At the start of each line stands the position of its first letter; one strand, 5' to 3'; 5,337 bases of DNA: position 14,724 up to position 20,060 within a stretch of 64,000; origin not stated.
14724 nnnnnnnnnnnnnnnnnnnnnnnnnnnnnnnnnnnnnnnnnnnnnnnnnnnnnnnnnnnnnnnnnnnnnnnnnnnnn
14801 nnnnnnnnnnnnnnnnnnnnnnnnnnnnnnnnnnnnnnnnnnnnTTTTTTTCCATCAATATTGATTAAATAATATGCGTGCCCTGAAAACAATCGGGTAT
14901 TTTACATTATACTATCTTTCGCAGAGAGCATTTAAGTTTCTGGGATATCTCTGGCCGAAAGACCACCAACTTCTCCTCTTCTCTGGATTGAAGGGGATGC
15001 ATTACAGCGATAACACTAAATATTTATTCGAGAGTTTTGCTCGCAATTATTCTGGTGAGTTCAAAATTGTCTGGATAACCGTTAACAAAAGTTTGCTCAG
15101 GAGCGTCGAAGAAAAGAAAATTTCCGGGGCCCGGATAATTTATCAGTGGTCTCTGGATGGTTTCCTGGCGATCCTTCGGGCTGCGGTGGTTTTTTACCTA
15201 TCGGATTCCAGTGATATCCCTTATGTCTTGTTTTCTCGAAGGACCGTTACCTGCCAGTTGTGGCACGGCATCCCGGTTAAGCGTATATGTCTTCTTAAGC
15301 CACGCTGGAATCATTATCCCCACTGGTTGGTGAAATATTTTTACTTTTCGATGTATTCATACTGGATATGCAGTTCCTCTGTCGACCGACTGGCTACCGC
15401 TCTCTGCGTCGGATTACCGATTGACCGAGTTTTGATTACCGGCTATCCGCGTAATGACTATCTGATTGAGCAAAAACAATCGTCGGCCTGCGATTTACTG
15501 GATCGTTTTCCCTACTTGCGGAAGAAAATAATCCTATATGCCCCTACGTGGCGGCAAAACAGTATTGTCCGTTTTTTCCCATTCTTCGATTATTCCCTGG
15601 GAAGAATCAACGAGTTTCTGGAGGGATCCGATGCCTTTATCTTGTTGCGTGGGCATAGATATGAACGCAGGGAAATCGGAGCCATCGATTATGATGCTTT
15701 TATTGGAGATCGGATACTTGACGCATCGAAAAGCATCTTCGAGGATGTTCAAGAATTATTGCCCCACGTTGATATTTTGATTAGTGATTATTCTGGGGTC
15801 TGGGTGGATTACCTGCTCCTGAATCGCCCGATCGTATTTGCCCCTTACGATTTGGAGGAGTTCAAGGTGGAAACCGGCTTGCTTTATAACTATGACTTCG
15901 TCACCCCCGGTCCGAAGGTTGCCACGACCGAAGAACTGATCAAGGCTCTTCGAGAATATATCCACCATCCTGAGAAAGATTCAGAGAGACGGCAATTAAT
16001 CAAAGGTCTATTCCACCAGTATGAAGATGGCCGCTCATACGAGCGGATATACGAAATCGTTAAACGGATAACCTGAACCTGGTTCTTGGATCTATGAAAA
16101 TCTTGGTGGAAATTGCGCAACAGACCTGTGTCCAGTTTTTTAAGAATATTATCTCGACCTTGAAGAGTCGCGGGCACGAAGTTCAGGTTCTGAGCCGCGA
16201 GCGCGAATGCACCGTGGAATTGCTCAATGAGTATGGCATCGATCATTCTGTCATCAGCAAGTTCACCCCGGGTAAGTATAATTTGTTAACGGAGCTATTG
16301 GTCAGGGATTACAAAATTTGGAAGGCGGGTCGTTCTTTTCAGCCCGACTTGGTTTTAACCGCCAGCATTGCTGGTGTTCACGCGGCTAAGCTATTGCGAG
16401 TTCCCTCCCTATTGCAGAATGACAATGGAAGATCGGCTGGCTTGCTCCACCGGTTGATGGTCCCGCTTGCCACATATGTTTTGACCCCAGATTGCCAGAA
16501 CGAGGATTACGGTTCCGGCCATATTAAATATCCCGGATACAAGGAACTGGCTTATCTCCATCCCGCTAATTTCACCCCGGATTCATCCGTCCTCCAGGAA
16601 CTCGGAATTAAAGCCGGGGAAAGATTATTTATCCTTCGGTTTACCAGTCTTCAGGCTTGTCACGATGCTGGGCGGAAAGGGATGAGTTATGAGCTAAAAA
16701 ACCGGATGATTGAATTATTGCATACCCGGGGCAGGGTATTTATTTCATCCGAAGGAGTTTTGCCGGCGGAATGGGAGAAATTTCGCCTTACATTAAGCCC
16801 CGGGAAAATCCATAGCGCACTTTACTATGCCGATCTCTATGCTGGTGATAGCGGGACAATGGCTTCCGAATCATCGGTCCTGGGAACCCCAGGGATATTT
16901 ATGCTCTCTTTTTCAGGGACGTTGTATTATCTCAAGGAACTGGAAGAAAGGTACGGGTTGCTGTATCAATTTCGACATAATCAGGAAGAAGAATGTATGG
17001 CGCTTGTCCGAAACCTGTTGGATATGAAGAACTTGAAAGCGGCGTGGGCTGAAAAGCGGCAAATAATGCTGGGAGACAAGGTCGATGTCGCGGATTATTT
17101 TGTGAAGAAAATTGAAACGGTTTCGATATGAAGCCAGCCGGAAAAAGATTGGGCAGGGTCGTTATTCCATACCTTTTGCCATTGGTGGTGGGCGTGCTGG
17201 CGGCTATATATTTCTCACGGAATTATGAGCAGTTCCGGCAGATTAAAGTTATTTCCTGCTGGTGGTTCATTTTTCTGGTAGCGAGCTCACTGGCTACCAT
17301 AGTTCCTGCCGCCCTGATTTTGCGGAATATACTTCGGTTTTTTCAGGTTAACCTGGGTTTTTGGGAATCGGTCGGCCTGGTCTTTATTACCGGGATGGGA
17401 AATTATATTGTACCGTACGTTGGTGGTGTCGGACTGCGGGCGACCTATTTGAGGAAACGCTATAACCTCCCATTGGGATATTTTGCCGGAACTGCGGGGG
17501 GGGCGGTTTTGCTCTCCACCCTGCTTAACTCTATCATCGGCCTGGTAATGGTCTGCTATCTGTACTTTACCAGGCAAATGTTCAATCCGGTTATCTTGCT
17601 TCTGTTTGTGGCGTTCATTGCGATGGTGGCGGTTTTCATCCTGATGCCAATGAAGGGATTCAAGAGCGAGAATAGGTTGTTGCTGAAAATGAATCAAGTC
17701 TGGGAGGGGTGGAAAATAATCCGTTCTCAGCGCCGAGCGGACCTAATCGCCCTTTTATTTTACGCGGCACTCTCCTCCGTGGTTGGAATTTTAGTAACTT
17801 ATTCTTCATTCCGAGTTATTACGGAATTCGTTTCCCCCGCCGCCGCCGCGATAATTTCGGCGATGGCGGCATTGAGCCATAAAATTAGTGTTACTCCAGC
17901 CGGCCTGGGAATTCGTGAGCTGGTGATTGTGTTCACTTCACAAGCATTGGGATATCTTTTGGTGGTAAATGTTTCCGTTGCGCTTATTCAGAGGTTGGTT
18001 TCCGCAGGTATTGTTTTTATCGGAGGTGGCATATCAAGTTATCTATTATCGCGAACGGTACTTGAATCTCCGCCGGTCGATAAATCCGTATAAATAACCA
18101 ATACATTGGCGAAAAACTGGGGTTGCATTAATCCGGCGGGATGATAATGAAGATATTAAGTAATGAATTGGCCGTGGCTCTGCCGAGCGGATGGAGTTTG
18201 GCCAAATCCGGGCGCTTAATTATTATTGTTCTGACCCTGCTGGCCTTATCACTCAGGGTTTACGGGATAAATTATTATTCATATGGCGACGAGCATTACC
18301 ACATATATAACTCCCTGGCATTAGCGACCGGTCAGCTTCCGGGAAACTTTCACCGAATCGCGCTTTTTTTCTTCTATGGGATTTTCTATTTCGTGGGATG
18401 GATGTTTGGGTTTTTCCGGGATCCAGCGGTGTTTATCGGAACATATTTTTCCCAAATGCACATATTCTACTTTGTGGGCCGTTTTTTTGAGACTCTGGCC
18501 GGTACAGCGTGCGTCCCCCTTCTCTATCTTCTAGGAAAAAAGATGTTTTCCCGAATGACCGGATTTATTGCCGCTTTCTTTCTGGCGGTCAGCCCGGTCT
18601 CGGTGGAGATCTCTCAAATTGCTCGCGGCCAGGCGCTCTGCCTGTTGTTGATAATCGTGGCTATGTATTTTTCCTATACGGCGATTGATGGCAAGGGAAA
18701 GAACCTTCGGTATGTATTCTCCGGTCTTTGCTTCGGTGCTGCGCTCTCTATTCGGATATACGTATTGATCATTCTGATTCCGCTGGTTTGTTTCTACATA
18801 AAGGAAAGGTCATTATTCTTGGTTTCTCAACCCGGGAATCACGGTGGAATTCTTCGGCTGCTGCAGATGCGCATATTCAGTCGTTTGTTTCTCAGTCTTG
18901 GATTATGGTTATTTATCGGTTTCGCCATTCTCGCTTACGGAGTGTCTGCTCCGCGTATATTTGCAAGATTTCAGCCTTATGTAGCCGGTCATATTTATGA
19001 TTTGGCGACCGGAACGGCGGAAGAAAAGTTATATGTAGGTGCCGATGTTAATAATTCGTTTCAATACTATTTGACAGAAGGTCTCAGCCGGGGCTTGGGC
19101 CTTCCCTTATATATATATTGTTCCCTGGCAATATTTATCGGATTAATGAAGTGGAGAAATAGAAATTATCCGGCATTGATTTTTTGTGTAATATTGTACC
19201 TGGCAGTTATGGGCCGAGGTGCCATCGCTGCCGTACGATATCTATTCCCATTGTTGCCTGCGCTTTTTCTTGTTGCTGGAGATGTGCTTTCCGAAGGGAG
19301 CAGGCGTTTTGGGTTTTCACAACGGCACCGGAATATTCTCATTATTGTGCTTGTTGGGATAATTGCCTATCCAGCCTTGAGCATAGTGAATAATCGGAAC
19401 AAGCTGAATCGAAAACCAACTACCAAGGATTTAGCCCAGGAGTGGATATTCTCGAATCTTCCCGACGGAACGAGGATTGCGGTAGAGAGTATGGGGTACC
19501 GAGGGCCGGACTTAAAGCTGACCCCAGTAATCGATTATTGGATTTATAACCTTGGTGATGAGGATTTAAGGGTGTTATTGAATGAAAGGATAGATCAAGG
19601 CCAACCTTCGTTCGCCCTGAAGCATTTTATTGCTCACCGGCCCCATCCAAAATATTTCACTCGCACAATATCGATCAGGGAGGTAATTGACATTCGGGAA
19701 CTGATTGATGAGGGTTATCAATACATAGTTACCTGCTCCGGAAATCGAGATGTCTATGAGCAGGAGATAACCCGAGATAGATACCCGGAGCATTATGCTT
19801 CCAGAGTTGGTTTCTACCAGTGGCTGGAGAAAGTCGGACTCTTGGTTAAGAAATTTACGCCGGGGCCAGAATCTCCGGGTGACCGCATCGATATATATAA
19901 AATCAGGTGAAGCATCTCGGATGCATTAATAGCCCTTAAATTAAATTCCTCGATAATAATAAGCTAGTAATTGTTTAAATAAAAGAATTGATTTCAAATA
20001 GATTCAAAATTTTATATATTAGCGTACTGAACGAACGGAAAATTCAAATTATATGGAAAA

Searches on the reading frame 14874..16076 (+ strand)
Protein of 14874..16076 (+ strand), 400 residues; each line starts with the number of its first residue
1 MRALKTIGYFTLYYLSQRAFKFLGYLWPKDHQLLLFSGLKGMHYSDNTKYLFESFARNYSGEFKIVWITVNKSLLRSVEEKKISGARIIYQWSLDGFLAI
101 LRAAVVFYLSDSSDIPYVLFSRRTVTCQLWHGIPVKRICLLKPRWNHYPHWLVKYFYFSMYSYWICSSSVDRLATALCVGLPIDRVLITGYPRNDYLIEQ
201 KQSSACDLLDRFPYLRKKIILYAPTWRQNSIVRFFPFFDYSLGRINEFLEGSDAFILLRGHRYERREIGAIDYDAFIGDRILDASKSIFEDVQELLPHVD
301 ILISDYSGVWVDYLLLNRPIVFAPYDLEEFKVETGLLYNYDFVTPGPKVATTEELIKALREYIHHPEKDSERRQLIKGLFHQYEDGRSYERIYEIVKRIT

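Call 6: search_protein_families(library=pfam, proteins=[window:14874-16076:+])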
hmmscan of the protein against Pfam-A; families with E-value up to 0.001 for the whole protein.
window:14874-16076:+ (400 aa): 1 family
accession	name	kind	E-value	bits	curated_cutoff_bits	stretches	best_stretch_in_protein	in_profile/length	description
PF04464.20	Glyphos_transf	-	1.3e-65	222.3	22.1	1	24-396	6-365/367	CDP-Glycerol:Poly(glycerophosphate) glycerophosphotransferase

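Call 33: search_protein_families(library=ncbifam, proteins=[window:14874-16076:+], max_evalue=0.01)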
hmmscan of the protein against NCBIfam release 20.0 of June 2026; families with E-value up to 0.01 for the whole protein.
window:14874-16076:+ (400 aa): 4 families
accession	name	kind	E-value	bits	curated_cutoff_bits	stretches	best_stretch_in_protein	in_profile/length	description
NF041712.1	techglyph_taseTarF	equivalog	1.1e-33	116.9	550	1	29-396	24-386/388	teichoic acid glycerol-phosphate transferase TarF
NF041713.1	Tar_polymTarL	equivalog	1.9e-25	89.5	1000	1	38-393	201-556/562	teichoic acid ribitol-phosphate polymerase TarL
NF041711.1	TagprimaseTarB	equivalog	8.3e-11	41.7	500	1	291-399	260-359/362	teichoic acid glycerol-phosphate primase TarB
NF046086.1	BFO_1060_trans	domain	4.5e-05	22.7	200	1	290-398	256-362/365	BFO_1060 family glycosyltransferase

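Call 68: search_solved_structures(query=window:14874-16076:+, max_evalue=0.001, show_alignments=1)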
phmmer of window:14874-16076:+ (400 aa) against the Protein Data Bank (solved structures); distinct sequences matched with E-value up to 0.001: 5.
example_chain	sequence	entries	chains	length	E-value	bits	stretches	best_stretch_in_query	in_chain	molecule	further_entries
3l7i_A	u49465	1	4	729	4.6e-24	88.5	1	33-395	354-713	Teichoic acid biosynthesis protein F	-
3l7m_A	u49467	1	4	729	3e-23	85.7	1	33-395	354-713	Teichoic acid biosynthesis protein F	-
3l7j_A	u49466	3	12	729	3.5e-23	85.5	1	33-395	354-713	Teichoic acid biosynthesis protein F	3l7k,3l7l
8va1_A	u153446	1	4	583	2.7e-22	82.6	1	35-393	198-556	Teichoic acid ribitol-phosphate polymerase TarL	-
8qoy_A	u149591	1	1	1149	1.8e-15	60.1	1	32-394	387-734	TagF-like capsule polymerase Cps3D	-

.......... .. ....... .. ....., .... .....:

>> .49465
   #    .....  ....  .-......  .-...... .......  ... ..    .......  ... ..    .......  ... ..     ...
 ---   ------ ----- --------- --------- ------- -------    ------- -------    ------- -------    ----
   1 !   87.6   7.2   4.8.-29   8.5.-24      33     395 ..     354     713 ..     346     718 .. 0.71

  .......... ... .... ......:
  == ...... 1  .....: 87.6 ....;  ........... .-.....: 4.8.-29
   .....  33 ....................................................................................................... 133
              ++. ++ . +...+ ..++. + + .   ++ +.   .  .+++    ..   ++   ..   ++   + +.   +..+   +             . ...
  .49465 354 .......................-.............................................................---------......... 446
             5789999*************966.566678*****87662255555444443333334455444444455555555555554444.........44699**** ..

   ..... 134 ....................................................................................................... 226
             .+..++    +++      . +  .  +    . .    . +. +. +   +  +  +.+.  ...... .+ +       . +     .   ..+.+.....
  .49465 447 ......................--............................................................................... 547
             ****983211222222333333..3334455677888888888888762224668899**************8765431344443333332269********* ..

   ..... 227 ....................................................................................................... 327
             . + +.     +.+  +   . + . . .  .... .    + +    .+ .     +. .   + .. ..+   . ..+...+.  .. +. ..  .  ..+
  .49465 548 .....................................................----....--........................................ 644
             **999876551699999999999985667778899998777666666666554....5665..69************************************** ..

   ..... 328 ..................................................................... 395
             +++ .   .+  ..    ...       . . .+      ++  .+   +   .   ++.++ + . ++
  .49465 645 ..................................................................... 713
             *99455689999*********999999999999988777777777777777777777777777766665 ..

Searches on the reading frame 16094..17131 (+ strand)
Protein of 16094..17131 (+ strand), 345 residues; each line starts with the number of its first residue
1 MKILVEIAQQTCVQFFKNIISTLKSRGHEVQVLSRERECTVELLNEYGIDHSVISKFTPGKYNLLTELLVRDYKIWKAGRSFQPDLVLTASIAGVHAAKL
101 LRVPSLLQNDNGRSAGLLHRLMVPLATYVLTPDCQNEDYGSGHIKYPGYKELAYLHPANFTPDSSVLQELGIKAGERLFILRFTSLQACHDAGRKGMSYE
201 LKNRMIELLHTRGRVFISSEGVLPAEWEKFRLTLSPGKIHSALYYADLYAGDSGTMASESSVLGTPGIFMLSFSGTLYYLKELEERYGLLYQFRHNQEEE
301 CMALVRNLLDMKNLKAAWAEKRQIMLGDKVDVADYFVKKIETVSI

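Call 6: search_protein_families(library=pfam, proteins=[window:16094-17131:+])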
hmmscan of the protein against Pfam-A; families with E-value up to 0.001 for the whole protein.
window:16094-17131:+ (345 aa): 2 families
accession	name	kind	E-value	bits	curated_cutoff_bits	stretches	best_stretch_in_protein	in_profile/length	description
PF04007.18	DUF354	-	3.4e-10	40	22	1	2-268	2-283/349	Protein of unknown function (DUF354)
PF13439.12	Glyco_transf_4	-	0.0001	22.8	28.5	1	16-105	8-99/170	Glycosyltransferase Family 4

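Call 33: search_protein_families(library=ncbifam, proteins=[window:16094-17131:+], max_evalue=0.01)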
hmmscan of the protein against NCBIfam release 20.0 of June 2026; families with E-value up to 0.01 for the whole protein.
window:16094-17131:+ (345 aa): 1 family
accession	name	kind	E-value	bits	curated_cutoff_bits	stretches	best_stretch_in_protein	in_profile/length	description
TIGR01133.1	murG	equivalog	1.7e-05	24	250.25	1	20-131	25-144/353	undecaprenyldiphospho-muramoylpentapeptide beta-N-acetylglucosaminyltransferase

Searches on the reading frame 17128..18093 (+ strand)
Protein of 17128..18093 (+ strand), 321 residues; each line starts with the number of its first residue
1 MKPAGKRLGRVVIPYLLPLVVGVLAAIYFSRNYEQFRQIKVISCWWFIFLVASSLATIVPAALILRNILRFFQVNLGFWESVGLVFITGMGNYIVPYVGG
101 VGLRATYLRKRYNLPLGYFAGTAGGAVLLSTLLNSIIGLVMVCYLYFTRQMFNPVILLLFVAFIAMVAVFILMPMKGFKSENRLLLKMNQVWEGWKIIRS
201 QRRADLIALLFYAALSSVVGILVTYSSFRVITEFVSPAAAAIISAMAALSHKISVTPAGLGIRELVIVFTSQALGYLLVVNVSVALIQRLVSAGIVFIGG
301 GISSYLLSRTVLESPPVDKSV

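Call 6: search_protein_families(library=pfam, proteins=[window:17128-18093:+])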
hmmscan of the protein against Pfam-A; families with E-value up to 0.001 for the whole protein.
window:17128-18093:+ (321 aa): 1 family
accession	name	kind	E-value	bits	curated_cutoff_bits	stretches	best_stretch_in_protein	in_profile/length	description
PF03706.18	LPG_synthase_TM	-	1.6e-16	61.1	33.4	1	18-299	4-301/302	Lysylphosphatidylglycerol synthase TM region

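Call 33: search_protein_families(library=ncbifam, proteins=[window:17128-18093:+], max_evalue=0.01)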
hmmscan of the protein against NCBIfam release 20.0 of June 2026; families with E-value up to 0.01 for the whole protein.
window:17128-18093:+ (321 aa): 2 families
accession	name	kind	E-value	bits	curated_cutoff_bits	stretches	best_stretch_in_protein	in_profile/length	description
TIGR00374.1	TIGR00374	subfamily_domain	2.3e-05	24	43.2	1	181-311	188-317/323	flippase-like domain-containing protein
NF033480.1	bifunc_MprF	equivalog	0.00048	18.5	600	1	13-292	9-282/841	bifunctional lysylphosphatidylglycerol flippase/synthetase MprF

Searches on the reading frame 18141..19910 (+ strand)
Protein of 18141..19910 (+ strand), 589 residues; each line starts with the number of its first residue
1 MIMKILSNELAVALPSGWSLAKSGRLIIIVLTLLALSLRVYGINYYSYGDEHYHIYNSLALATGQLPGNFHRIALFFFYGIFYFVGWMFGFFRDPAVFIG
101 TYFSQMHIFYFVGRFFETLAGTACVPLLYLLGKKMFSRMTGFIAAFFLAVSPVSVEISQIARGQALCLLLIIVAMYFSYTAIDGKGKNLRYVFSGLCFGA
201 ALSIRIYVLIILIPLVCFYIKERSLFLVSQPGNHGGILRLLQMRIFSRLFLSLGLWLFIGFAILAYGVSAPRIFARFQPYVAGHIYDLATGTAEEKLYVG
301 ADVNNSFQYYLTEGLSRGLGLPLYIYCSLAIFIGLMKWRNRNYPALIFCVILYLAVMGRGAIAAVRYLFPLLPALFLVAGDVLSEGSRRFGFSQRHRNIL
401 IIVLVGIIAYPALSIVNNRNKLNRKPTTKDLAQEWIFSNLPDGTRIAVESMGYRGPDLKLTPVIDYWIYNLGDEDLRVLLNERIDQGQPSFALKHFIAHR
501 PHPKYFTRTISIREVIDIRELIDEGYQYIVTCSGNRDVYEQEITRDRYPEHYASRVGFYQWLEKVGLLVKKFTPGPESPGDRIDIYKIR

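Call 3: search_protein_families(library=pfam, proteins=[window:18141-19910:+])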
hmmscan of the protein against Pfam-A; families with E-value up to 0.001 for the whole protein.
window:18141-19910:+ (589 aa): 1 family
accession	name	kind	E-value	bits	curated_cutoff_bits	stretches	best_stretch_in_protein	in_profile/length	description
PF13231.12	PMT_2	-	1.9e-12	48.1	26.1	1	111-226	22-138/160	Dolichyl-phosphate-mannose-protein mannosyltransferase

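Call 4: search_protein_families(library=ncbifam, proteins=[window:18141-19910:+])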
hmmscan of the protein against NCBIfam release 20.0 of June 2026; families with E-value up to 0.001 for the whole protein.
window:18141-19910:+ (589 aa): 2 families
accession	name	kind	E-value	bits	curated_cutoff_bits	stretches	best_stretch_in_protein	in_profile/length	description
TIGR04154.1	archaeo_STT3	subfamily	2.6e-06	26.1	450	1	99-155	84-140/831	oligosaccharyl transferase, archaeosortase A system-associated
TIGR03663.1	TIGR03663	subfamily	0.00033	19.8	126.25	1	110-411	70-367/435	flippase activity-associated protein Agl23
